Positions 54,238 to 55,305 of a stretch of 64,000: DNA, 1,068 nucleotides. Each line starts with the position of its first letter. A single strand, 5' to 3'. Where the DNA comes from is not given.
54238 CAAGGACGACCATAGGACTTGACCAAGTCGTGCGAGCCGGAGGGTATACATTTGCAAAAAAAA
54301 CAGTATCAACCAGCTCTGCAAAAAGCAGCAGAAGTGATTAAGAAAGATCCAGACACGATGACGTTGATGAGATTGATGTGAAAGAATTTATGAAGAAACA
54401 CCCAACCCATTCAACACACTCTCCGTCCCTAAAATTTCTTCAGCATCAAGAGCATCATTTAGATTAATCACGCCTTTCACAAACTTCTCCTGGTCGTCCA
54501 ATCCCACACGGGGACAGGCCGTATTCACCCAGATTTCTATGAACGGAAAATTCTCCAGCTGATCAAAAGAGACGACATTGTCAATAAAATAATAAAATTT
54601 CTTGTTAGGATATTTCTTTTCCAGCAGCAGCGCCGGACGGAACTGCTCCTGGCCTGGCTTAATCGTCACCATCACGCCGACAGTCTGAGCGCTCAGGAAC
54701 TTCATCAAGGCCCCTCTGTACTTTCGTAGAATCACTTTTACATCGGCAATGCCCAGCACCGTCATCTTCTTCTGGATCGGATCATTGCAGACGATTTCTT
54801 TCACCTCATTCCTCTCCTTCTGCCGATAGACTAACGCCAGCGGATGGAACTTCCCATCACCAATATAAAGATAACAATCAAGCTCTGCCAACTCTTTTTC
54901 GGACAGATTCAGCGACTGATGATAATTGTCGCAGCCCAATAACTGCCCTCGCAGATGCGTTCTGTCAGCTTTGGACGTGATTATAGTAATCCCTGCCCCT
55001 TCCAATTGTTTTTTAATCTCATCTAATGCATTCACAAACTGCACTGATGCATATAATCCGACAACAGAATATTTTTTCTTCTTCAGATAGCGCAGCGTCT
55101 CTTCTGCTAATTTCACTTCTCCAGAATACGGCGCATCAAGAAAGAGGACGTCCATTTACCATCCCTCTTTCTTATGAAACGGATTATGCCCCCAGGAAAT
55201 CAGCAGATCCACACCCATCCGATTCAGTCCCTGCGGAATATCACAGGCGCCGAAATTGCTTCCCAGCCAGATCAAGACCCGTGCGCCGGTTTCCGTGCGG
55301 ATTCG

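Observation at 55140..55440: Dph2 encoded as two cistrons joined by TAA-ATG at the domain 1/2 boundary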

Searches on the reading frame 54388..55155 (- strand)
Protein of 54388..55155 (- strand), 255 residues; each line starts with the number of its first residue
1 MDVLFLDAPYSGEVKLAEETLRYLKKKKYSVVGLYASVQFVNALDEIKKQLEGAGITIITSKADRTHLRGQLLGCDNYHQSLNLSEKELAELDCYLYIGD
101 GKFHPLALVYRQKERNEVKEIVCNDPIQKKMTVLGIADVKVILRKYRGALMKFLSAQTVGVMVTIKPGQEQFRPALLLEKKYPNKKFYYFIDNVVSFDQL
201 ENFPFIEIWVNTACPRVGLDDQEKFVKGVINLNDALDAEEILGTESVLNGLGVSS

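Call 3: search_protein_families(library=pfam, proteins=[window:54388-55155:-], max_evalue=0.01)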
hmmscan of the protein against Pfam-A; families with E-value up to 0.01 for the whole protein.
window:54388-55155:- (255 aa): 1 family
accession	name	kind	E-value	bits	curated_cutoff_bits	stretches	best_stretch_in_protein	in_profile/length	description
PF01866.22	Diphthamide_syn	-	6.7e-35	121.4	33.2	1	16-232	79-285/302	Putative diphthamide synthesis protein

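Call 4: search_protein_families(library=ncbifam, proteins=[window:54388-55155:-], max_evalue=0.01)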
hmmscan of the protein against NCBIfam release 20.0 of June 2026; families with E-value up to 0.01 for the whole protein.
window:54388-55155:- (255 aa): 3 families
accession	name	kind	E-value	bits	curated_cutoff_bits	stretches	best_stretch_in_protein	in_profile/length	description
TIGR03682.1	arCOG04112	equivalog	5.9e-38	130.8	202.8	1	3-235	73-292/308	diphthamide biosynthesis enzyme Dph2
TIGR00322.1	diphth2_R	domain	2.2e-35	122.6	35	1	2-235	90-316/320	diphthamide biosynthesis enzyme Dph1/Dph2 domain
TIGR00272.1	DPH2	equivalog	3e-05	22.9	184.05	1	76-232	206-360/497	diphthamide biosynthesis protein 2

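Call 11: find_related_loci(query=A1, collection=genome_contigs, flank=3000)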
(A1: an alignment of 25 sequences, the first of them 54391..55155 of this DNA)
Query A1 (255 aa) in genome_contigs; peptide patterns used: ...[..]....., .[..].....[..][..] (x = any residue, [..] = any of these).
116 stretches matched a pattern; 74 encode a relative of the query (tblastn E <= 1e-3); 73 distinct loci.
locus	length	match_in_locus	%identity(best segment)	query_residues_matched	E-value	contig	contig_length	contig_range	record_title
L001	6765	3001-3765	72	1-255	1e-129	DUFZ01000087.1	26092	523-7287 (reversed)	MAG TPA_asm: Candidatus Woesearchaeota archaeon isolate UBA10194 contig_17899, whole genome shotgun sequence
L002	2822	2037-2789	71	1-251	5e-133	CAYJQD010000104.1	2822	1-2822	MAG TPA_asm: uncultured Methanosarcinales archaeon isolate ERP125453_co1_474 genome assembly, contig: NODE_53136_length_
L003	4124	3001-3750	74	1-251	6e-128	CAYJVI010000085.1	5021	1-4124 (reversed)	MAG TPA_asm: uncultured Methanosarcinales archaeon isolate ERP125453_co1_290 genome assembly, contig: NODE_22574_length_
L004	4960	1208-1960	73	1-251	2e-127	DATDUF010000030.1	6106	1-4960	MAG TPA_asm: Candidatus Nanoarchaeia archaeon isolate SMAG_U8050 k141_1545712, whole genome shotgun sequence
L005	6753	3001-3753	72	1-251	5e-127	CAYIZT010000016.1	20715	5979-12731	MAG TPA_asm: uncultured Methanosarcinales archaeon isolate ERP119705_co9_54 genome assembly, contig: NODE_2732_length_20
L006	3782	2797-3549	72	1-251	1e-129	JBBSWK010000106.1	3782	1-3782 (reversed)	MAG: Nanoarchaeota archaeon isolate H51-bin025_1 H51_bin025_1_000000000110, whole genome shotgun sequence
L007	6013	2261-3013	72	1-251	5e-127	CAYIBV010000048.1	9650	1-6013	MAG TPA_asm: uncultured Methanosarcinales archaeon isolate ERP119705_co19_921 genome assembly, contig: NODE_7775_length_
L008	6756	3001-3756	73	1-251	8e-126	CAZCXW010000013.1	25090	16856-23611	MAG TPA_asm: uncultured Methanosarcinales archaeon isolate binchicken_co38_1374 genome assembly, contig: NODE_4096_lengt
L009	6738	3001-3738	72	1-246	2e-125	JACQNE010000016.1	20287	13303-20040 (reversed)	MAG: Candidatus Woesearchaeota archaeon isolate NC_groundwater_1247_Ag_S-0.1um_44_80 S_p1_S3_coassembly_k141_975674, who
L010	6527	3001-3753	71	1-251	3e-125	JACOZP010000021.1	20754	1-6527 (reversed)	MAG: Candidatus Woesearchaeota archaeon isolate NC_groundwater_208_Ag_S-0.1um_42_19 S4_GD2017_2_S1_scaffold_5178, whole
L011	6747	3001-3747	73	3-249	4e-125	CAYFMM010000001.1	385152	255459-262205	MAG TPA_asm: uncultured Methanosarcinales archaeon isolate ERP019367_co1_44 genome assembly, contig: NODE_30_length_3851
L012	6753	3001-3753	73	1-251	9e-125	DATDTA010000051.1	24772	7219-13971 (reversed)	MAG TPA_asm: Candidatus Nanoarchaeia archaeon isolate SMAG_U8017 k141_377246, whole genome shotgun sequence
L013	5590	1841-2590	70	1-251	1e-123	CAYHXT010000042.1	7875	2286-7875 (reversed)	MAG TPA_asm: uncultured Methanosarcinales archaeon isolate ERP119705_co16_404 genome assembly, contig: NODE_7311_length_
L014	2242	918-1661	69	1-252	1e-130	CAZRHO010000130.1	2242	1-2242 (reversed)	MAG TPA_asm: uncultured Methanosarcinales archaeon isolate binchicken_co141_112 genome assembly, contig: NODE_147355_len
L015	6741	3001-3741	69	1-251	4e-123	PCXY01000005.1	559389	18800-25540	MAG: Candidatus Woesearchaeota archaeon CG10_big_fil_rev_8_21_14_0_10_45_16 CG10_8_21_14_0.10_scaffold_1_c, whole genome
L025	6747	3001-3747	68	1-251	2e-118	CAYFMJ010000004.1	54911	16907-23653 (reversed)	MAG TPA_asm: uncultured Methanosarcinales archaeon isolate ERP019367_co1_71 genome assembly, contig: NODE_687_length_549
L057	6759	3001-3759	59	1-251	7e-102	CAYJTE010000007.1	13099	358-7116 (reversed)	MAG TPA_asm: uncultured Methanosarcinales archaeon isolate ERP125453_co1_342 genome assembly, contig: NODE_5168_length_1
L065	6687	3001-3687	56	1-234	8e-88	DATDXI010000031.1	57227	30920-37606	MAG TPA_asm: Candidatus Nanoarchaeia archaeon isolate SMAG_U8134 k141_2096286, whole genome shotgun sequence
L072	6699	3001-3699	45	1-237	8e-67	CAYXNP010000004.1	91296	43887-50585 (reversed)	MAG TPA_asm: Candidatus Woesearchaeota archaeon isolate SRP050083_co1_23 genome assembly, contig: NODE_42_length_91296_c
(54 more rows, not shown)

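Call 25: search_protein_representatives(protein=window:54391-55155:-)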
Query: 255 residues. Proteins with E-value up to 0.001 (for the whole library): 1031; up to 1e-10: 605; up to 1e-30: 78. The best 150 are listed.
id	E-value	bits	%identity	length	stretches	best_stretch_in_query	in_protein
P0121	1.4e-102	358.8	62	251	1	1-245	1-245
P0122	3.6e-85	301.8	60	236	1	2-244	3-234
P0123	1.3e-68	247.6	48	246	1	1-248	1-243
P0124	5.9e-68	245.4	48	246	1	1-249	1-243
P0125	5.8e-65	235.6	49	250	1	2-242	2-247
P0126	6.9e-65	235.4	46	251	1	2-249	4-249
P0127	9.1e-63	228.4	56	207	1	1-236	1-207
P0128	5.5e-62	225.9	47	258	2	1-183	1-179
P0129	8.1e-61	222.1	41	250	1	3-250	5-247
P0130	3.3e-54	200.4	44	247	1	3-242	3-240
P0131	2.1e-53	197.8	60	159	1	90-235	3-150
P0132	4.0e-53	196.8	44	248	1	1-243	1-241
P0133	6.1e-52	193.0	41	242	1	2-242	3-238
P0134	1.0e-51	192.3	60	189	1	1-145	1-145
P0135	3.8e-49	183.8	46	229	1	14-236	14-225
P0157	9.6e-39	149.8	33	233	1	2-234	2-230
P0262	3.1e-24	102.3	31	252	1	3-240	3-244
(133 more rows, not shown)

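Call 28: search_protein_families(library=pfam, proteins=[L001:2281-2997:+, L003:1326-2339:+, L003:2346-2999:+, L007:1804-2031:+, L009:2061-2777:+, L010:2211-2996:+, L025:1954-2919:-, L057:2242-2802:+, L065:1914-2765:-, L072:2453-3004:+], max_evalue=0.01)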
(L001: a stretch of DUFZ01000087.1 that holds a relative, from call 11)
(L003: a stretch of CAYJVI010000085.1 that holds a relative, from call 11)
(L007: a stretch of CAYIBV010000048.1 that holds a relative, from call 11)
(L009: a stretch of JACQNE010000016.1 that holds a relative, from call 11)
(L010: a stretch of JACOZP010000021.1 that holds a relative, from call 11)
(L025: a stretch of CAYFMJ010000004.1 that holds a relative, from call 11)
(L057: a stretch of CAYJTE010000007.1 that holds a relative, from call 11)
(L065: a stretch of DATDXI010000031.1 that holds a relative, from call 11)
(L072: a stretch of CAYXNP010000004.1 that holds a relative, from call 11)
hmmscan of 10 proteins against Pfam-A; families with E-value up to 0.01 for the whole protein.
L001:2281-2997:+ (238 aa): 1 family
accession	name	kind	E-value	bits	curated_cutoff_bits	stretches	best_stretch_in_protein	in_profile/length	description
PF03167.25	UDG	-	3.7e-12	46.9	24.3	1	50-222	3-138/141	Uracil DNA glycosylase superfamily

L003:1326-2339:+ (337 aa): 3 families
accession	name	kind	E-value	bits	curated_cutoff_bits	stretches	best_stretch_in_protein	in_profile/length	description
PF06250.17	YhcG_C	-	3.8e-61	206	32.5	1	179-332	2-155/157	YhcG PDDEXK nuclease domain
PF17761.7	DUF1016_N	-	4.2e-42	143.9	32.8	1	20-154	1-137/137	DUF1016 N-terminal domain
PF01939.22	NucS_C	-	0.0093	16.4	24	0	216-282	14-75/124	Endonuclease NucS C-terminal domain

L003:2346-2999:+ (217 aa): 0 families

L007:1804-2031:+ (75 aa): 2 families
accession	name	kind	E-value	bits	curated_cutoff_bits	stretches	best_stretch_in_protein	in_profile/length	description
PF15919.11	HicB_lk_antitox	-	5.1e-11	43.2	27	1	5-60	1-56/123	HicB_like antitoxin of bacterial toxin-antitoxin system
PF21748.3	UPF0150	-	2.4e-07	31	27.3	1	12-47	16-51/64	UPF0150-like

L009:2061-2777:+ (238 aa): 1 family
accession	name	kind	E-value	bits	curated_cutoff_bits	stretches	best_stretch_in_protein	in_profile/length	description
PF01433.26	Peptidase_M1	-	3.4e-06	27.3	27.7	1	110-233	61-183/218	Peptidase family M1 domain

L010:2211-2996:+ (261 aa): 0 families

L025:1954-2919:- (321 aa): 2 families
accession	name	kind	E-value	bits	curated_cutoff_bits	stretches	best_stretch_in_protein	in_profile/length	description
PF01551.29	Peptidase_M23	-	8.7e-16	58.3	28.7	1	203-313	2-96/96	Peptidase family M23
PF01476.26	LysM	-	1.4e-05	25.4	20.9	1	98-123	19-43/43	LysM domain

L057:2242-2802:+ (186 aa): 0 families

L065:1914-2765:- (283 aa): 1 family
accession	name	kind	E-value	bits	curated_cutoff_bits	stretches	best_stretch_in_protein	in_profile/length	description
PF02498.22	Bro-N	-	7.8e-10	39.7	25.6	1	21-108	8-87/96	BRO family, N-terminal domain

L072:2453-3004:+ (183 aa): 2 families
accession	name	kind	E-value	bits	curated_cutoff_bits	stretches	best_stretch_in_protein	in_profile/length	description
PF13563.12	2_5_RNA_ligase2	-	3e-12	47.3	27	1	42-169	24-148/152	2'-5' RNA ligase superfamily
PF02834.22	LigT_PEase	-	0.0003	21.4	23.3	1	38-86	29-77/87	LigT like Phosphoesterase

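Call 60: find_encoding_contigs(protein=P0262, flank=3000, max_places=3)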
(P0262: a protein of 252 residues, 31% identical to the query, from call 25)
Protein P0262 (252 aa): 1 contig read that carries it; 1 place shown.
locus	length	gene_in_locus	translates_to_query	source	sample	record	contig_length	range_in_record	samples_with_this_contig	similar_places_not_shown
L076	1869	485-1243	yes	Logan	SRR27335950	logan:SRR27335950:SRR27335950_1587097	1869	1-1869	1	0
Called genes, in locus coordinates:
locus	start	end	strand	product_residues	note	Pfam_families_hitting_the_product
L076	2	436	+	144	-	?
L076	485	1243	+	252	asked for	PF01866:Diphthamide_syn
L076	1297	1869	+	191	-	?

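Call 61: find_encoding_contigs(protein=P0157, flank=3000, max_places=3)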
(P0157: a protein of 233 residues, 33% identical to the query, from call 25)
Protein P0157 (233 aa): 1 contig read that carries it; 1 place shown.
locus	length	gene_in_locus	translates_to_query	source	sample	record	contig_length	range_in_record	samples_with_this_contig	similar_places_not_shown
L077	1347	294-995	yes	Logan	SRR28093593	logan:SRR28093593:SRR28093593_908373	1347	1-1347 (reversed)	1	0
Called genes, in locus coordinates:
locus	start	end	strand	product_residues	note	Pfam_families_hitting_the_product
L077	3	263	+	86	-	?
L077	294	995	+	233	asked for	PF01866:Diphthamide_syn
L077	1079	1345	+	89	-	?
